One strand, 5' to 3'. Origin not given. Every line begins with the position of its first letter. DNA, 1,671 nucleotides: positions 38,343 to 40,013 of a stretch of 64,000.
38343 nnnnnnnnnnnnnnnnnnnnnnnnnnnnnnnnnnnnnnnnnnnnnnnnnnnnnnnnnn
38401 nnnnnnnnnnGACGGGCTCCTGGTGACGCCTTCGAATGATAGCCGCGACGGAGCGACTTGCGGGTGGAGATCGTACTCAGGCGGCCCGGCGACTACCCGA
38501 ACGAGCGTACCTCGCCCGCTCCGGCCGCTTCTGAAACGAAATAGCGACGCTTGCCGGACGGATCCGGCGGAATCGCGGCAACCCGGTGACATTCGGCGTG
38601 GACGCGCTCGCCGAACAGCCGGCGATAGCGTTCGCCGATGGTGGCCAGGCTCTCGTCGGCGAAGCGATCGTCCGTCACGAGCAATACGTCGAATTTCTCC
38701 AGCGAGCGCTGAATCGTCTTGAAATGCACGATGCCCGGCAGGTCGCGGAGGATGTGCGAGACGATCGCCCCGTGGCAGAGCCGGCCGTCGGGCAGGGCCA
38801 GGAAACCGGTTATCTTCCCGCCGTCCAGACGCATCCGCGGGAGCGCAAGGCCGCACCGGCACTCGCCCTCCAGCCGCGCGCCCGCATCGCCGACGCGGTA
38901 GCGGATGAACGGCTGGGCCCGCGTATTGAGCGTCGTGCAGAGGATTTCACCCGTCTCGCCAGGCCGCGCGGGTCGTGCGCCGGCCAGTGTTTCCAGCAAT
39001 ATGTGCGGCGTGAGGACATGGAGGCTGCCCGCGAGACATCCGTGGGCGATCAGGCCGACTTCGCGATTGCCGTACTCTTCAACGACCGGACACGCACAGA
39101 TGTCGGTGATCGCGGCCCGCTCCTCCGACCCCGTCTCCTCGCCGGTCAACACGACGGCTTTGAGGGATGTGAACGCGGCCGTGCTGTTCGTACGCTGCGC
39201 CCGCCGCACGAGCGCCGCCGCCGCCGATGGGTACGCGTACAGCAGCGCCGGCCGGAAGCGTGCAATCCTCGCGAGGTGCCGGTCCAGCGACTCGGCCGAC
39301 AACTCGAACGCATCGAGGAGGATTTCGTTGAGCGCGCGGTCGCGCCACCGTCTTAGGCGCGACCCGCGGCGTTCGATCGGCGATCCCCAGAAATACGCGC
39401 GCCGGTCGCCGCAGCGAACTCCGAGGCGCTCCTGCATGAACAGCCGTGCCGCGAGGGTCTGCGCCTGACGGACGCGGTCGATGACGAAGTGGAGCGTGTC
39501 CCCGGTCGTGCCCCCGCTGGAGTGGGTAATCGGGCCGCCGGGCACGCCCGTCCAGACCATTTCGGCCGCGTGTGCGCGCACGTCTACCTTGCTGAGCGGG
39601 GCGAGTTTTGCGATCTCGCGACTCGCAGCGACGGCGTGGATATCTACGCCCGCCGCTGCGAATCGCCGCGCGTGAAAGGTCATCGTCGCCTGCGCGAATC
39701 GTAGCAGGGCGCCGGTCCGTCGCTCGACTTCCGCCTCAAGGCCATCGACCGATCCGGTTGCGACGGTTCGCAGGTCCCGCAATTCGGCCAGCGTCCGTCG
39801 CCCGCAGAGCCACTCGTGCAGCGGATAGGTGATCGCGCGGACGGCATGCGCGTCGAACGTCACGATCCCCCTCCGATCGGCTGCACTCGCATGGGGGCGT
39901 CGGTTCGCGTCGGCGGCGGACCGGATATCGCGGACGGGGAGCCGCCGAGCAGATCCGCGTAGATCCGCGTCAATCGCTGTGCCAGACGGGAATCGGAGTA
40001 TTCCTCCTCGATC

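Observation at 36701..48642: Roughly 12-kb single-strand glycan/LPS-like biosynthesis operon with several unusual domain fusions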

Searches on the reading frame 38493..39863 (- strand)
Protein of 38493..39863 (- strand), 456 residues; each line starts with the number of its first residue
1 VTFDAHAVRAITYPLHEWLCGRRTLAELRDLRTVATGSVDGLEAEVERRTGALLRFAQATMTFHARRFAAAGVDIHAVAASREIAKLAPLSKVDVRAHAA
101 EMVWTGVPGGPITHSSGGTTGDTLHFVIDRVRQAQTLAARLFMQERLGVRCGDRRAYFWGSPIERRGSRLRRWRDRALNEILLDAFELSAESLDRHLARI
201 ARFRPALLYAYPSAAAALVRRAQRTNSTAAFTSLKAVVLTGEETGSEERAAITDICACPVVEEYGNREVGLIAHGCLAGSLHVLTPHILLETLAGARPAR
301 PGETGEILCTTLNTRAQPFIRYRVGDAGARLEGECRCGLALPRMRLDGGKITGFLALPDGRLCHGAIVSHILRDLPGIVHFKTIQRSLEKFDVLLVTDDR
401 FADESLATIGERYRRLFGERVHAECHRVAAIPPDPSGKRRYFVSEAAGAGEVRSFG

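Call 15: find_homologous_proteins(query=window:38493-39863:-, max_evalue=0.00001)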
Query window:38493-39863:- (456 aa): 138 proteins with E <= 0.00001 among 8000 candidates; the best 120 are listed.
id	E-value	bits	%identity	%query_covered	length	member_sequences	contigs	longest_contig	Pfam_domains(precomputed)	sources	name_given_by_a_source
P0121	1.0e-288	975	95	100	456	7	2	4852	PF27533.1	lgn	-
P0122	3.3e-253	858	85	99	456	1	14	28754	PF27533.1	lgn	-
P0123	1.4e-176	606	64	98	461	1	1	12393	PF27533.1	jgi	jgi:phenylacetate-CoA ligase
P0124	2.4e-172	592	62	96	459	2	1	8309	PF27533.1,PF00501.35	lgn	-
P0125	4.1e-171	588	62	99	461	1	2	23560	PF27533.1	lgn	-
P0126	7.6e-169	580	61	98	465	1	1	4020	PF27533.1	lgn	-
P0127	1.6e-165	569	61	98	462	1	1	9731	PF27533.1,PF00501.35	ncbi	-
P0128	6.2e-158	544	58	98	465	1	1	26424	PF27533.1,PF00501.35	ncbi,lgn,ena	-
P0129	1.6e-157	543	55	96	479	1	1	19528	PF27533.1,PF00501.35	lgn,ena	-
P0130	1.9e-157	543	57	96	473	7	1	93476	PF27533.1,PF00501.35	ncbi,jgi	jgi:phenylacetate-CoA ligase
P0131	4.0e-157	542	56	98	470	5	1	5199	PF27533.1,PF00501.35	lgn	-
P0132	9.4e-155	534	56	98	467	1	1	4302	PF27533.1,PF00501.35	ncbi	-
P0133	8.6e-154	531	55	98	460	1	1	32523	PF27533.1,PF00501.35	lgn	-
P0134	8.7e-154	531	55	98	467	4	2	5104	PF27533.1,PF00501.35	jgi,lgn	jgi:phenylacetate-CoA ligase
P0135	3.5e-153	529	57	98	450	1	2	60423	PF27533.1,PF00501.35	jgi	jgi:phenylacetate-CoA ligase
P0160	6.7e-142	491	55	98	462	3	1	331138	PF27533.1,PF00501.35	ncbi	-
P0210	1.2e-98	349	43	97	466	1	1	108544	PF27533.1,PF00501.35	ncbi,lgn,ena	-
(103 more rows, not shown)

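Call 17: find_related_loci(query=A1, collection=genome_contigs, flank=10000)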
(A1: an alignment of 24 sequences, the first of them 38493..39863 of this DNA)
Query A1 (456 aa) in genome_contigs; peptide patterns used: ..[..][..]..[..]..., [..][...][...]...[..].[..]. (x = any residue, [..] = any of these).
600 stretches matched a pattern (row limit reached: there are more); 546 encode a relative of the query (tblastn E <= 1e-3); the best 80 are kept; 80 distinct loci.
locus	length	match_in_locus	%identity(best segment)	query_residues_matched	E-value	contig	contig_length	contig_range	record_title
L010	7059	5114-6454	56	1-447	2e-155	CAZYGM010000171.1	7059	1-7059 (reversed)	MAG TPA_asm: uncultured Planctomycetales bacterium isolate binchicken_co43_202 genome assembly, contig: NODE_18618_lengt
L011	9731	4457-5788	61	5-449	7e-155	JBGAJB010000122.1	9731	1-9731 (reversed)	MAG: Phycisphaerae bacterium isolate MAG_MBR_H125.93 MBRH125-93_opera_contig_11128, whole genome shotgun sequence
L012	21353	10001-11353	57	1-447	1e-153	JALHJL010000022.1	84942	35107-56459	MAG: Phycisphaerales bacterium isolate 7-NCT_044 scaffold_236, whole genome shotgun sequence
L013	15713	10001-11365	53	1-452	1e-151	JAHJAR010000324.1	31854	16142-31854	MAG: Planctomycetota bacterium isolate Modern_marine.mb.222 Modern_marine.mb.222_k141_2328235, whole genome shotgun sequ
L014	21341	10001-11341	54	1-447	1e-149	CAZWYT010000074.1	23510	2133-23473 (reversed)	MAG TPA_asm: uncultured Planctomycetales bacterium isolate binchicken_co119_111 genome assembly, contig: NODE_2526_lengt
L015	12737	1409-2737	53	5-447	5e-147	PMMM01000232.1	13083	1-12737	MAG: Phycisphaerales bacterium isolate fen_1342 73.20100900_E1D.52_contig_5185, whole genome shotgun sequence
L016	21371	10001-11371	51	1-447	4e-141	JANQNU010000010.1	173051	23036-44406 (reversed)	MAG: Phycisphaerae bacterium isolate IP29b_bin.106 k99_3472957, whole genome shotgun sequence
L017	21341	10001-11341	55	1-447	8e-141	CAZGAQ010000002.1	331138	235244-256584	MAG TPA_asm: uncultured Planctomycetales bacterium isolate binchicken_co117_435 genome assembly, contig: NODE_16_length_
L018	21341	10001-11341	49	1-447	5e-132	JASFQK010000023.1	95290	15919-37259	MAG: Phycisphaerae bacterium isolate D0819S20remetaG_Bin_321 D0819S20remetaG_FD_scaffold_38_c1, whole genome shotgun seq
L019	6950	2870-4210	52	1-447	4e-132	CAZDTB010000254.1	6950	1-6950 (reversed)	MAG TPA_asm: uncultured Planctomycetales bacterium isolate SRP214966_co2_72 genome assembly, contig: NODE_20729_length_6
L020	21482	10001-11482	48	4-447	3e-126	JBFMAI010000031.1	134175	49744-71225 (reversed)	MAG: Planctomycetota bacterium isolate MAG134 MAG134_31, whole genome shotgun sequence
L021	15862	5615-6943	40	8-449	1e-95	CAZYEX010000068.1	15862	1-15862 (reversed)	MAG TPA_asm: uncultured Phycisphaera sp. isolate binchicken_co165_75 genome assembly, contig: k141_472501, whole genome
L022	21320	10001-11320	43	9-449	5e-95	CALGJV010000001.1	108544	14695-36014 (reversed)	MAG: uncultured Phycisphaerae bacterium isolate N1_Bin_MAXBIN__019_1 genome assembly, contig: c_000003194035, whole geno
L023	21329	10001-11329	40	8-449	4e-91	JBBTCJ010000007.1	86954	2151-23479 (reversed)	MAG: Planctomycetota bacterium isolate H52-bin107_1 H52_bin107_1_000000000007, whole genome shotgun sequence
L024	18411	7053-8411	61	3-455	2e-154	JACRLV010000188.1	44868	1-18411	MAG: Planctomycetota bacterium isolate NC_groundwater_1890_Pr3_B-0.1um_65_8 SR2-18-B1_coassembly_172627, whole genome sh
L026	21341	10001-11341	34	1-446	9e-88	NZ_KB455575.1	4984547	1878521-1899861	Methylotuvimicrobium buryatense 5G METBUDRAFT_scaffold1.2, whole genome shotgun sequence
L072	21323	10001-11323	39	9-444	2e-77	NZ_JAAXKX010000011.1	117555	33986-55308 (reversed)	Marichromatium bheemlicum strain DSM 18632 assembly_contig_11, whole genome shotgun sequence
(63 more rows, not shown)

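Call 19: find_encoding_contigs(protein=P0160, flank=10000, max_places=1)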
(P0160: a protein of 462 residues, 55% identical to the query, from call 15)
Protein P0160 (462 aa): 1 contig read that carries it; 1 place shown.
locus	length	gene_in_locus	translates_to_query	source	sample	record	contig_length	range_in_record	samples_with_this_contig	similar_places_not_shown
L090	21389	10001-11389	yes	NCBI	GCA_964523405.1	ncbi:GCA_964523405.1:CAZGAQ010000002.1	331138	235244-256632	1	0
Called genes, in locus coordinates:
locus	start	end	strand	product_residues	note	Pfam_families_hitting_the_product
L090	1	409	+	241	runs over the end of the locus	-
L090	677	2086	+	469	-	PF04892:VanZ-LLP1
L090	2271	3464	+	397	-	PF13439:Glyco_transf_4, PF00534:Glycos_transf_1, PF13692:Glyco_trans_1_4, PF20706:GT4-conflict (weak), PF13524:Glyco_trans_1_2 (weak)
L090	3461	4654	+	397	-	PF01075:Glyco_transf_9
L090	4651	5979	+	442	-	PF00534:Glycos_transf_1 (faint), PF13692:Glyco_trans_1_4, PF13524:Glyco_trans_1_2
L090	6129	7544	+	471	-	PF04932:Wzy_C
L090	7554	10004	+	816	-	PF13439:Glyco_transf_4, PF13579:Glyco_trans_4_4, PF00534:Glycos_transf_1, PF13692:Glyco_trans_1_4, PF13439:Glyco_transf_4, PF13579:Glyco_trans_4_4, PF00534:Glycos_transf_1, PF13692:Glyco_trans_1_4, +3 more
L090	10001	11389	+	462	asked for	PF00501:AMP-binding (weak), PF27533:CapK_C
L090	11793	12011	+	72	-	-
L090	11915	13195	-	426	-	PF00534:Glycos_transf_1 (weak), PF13692:Glyco_trans_1_4 (weak)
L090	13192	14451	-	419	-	PF13692:Glyco_trans_1_4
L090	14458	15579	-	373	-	PF13480:Acetyltransf_6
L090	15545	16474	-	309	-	PF10609:ParA, PF13614:AAA_31 (weak)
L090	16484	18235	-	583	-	-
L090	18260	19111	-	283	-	PF02563:Poly_export, PF22461:SLBB_2 (weak)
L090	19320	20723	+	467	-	PF13191:AAA_16 (faint), PF13604:AAA_30 (weak), PF13401:AAA_22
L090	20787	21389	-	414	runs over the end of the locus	PF25919:BSH_CusB (faint), PF25917:BSH_RND, PF25973:BSH_CzcB (weak), PF25954:Beta-barrel_RND_2 (weak), PF25967:RND-MFP_C (weak), PF25989:YknX_C, PF25975:CzcB_C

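Call 20: find_encoding_contigs(protein=P0210, flank=10000, max_places=1)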
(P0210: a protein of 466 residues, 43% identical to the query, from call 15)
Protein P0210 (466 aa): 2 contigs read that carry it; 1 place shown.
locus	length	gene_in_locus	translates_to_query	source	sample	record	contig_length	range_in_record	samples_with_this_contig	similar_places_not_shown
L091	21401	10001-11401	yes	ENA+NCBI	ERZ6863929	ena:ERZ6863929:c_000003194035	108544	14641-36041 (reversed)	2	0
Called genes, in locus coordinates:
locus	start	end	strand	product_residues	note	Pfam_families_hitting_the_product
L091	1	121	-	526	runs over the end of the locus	PF13727:CoA_binding_3 (faint), PF02397:Bac_transf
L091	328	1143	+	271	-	-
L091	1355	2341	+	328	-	PF04892:VanZ-LLP1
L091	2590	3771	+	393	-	PF13439:Glyco_transf_4, PF20706:GT4-conflict, PF00534:Glycos_transf_1, PF13692:Glyco_trans_1_4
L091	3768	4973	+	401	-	PF01075:Glyco_transf_9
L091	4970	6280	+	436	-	PF13439:Glyco_transf_4, PF00534:Glycos_transf_1 (faint), PF13692:Glyco_trans_1_4, PF13524:Glyco_trans_1_2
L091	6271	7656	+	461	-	PF04932:Wzy_C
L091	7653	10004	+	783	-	PF13439:Glyco_transf_4, PF13579:Glyco_trans_4_4, PF00534:Glycos_transf_1, PF13692:Glyco_trans_1_4, PF13439:Glyco_transf_4 (weak), PF00534:Glycos_transf_1, PF13524:Glyco_trans_1_2, PF13692:Glyco_trans_1_4, +2 more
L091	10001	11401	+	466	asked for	PF00501:AMP-binding (weak), PF27533:CapK_C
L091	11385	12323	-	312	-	PF01522:Polysacc_deac_1, PF11959:DUF3473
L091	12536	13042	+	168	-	-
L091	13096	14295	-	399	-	PF13692:Glyco_trans_1_4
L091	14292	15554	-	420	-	PF13692:Glyco_trans_1_4, PF13524:Glyco_trans_1_2 (weak)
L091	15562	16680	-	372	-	PF13480:Acetyltransf_6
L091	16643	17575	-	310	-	PF13614:AAA_31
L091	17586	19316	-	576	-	-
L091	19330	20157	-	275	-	PF02563:Poly_export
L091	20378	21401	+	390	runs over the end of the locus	PF13401:AAA_22 (weak)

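Call 24: search_protein_families(library=ncbifam, proteins=[L090:11915-13195:-, L090:13192-14451:-, L090:14458-15579:-, L090:15545-16474:-, L090:16484-18235:-, L090:18260-19111:-, L090:19320-20723:+, L091:11385-12323:-, L091:328-1143:+, L090:677-2086:+], max_evalue=0.001)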
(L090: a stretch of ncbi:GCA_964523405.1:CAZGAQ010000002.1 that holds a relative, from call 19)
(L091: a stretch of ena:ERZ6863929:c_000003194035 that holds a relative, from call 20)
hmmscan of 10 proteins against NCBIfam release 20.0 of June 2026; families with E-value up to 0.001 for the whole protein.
L090:11915-13195:- (426 aa): 3 families
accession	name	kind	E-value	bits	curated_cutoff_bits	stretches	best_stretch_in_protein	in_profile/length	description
NF047676.1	TeichurnBiosyTuaH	equivalog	1.8e-29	102.8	550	1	110-370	97-376/384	teichuronic acid biosynthesis protein TuaH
NF007640.0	PRK10307.1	subfamily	4e-08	32.6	276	1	151-319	159-337/411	WcaI family glycosyltransferase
TIGR04063.1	stp3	hypoth_equivalog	1.8e-07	30.4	442.05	1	152-319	146-325/397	TIGR04063 family PEP-CTERM/XrtA system glycosyltransferase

L090:13192-14451:- (419 aa): 1 family
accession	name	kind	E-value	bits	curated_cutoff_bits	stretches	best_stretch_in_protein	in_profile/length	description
TIGR03087.1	stp1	hypoth_equivalog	2.9e-89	300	316.65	1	3-391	1-396/397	TIGR03087 family PEP-CTERM/XrtA system glycosyltransferase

L090:14458-15579:- (373 aa): 1 family
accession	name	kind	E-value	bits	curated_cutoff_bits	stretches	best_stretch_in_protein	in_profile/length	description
TIGR03019.1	pepcterm_femAB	equivalog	1.6e-84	283.8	260.35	1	42-372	2-330/330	FemAB family XrtA/PEP-CTERM system-associated protein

L090:15545-16474:- (309 aa): 10 families
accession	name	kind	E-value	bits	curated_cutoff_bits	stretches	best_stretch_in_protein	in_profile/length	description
TIGR03018.1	pepcterm_TyrKin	hypoth_equivalog_domain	7.7e-37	126.6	230.65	1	88-283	2-203/207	XrtA-associated tyrosine autokinase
TIGR01005.1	eps_transp_fam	subfamily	4.1e-32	111.2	411.7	1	30-295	463-722/754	exopolysaccharide transport protein family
TIGR01007.1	eps_fam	subfamily_domain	1.2e-31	109.9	108.05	1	99-302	1-203/204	polysaccharide biosynthesis tyrosine autokinase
TIGR03029.1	EpsG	equivalog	1.8e-22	79.8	313.8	1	71-288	57-272/274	chain length determinant protein tyrosine kinase EpsG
NF008568.0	PRK11519.1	equivalog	1.9e-22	79.3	1068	1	98-306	507-713/720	tyrosine-protein kinase Wzc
NF007350.0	PRK09841.1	equivalog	2.2e-20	72.4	1248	1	96-306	510-718/726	tyrosine-protein kinase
TIGR01968.1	minD_bact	equivalog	7.2e-07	28.8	212.9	1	118-238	2-121/261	septum site-determining protein MinD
NF008669.0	PRK11670.1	equivalog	2.3e-05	23.5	348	1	118-240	108-227/369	iron-sulfur cluster carrier protein ApbC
NF041136.1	MrpORP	equivalog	4.9e-05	22.8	450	1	117-286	5-173/365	iron-sulfur cluster carrier protein MrpORP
TIGR01969.1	minD_arch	subfamily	5e-05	22.6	201.75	1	119-291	2-170/251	cell division ATPase MinD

L090:16484-18235:- (583 aa): 1 family
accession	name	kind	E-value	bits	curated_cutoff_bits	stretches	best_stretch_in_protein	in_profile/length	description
TIGR03007.1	pepcterm_ChnLen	equivalog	6.8e-22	77.4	278.85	1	20-543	8-494/498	XrtA system polysaccharide chain length determinant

L090:18260-19111:- (283 aa): 4 families
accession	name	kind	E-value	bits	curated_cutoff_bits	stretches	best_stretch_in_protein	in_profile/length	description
TIGR03027.2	pepcterm_export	equivalog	1.4e-21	77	180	1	64-224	2-165/169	XrtA/PEP-CTERM system exopolysaccharide export protein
NF011658.0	PRK15078.1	subfamily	6.3e-18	64.7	333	1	85-224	115-250/380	polysaccharide export protein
TIGR03028.1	EpsE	equivalog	1.3e-13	50.8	262.65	1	65-231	2-167/239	polysaccharide export protein EpsE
NF041843.1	EpsY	equivalog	4.7e-12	45.6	320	1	61-223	49-210/211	exopolysaccharide export protein EpsY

L090:19320-20723:+ (467 aa): 1 family
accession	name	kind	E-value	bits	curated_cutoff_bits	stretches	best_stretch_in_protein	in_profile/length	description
TIGR03015.1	pepcterm_ATPase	hypoth_equivalog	3.3e-36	125.1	324.5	1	5-265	4-264/269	XrtA/PEP-CTERM system-associated ATPase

L091:11385-12323:- (312 aa): 3 families
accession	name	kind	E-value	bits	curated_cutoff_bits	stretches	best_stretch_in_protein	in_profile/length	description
TIGR03006.1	pepcterm_polyde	equivalog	3e-79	265.9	276.2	1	25-294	2-271/272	XrtA system polysaccharide deacetylase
TIGR02764.1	spore_ybaN_pdaB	equivalog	3e-08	33.6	237.4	1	53-145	19-107/191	polysaccharide deacetylase family sporulation protein PdaB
TIGR04243.1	nodulat_NodB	equivalog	1.1e-05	25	240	1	66-158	24-111/197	chitooligosaccharide deacetylase NodB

L091:328-1143:+ (271 aa): 0 families

L090:677-2086:+ (469 aa): 1 family
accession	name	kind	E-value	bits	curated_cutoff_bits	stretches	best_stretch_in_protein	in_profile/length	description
NF037970.1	vanZ_1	subfamily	0.00021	21.9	20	0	85-144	47-105/109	VanZ family protein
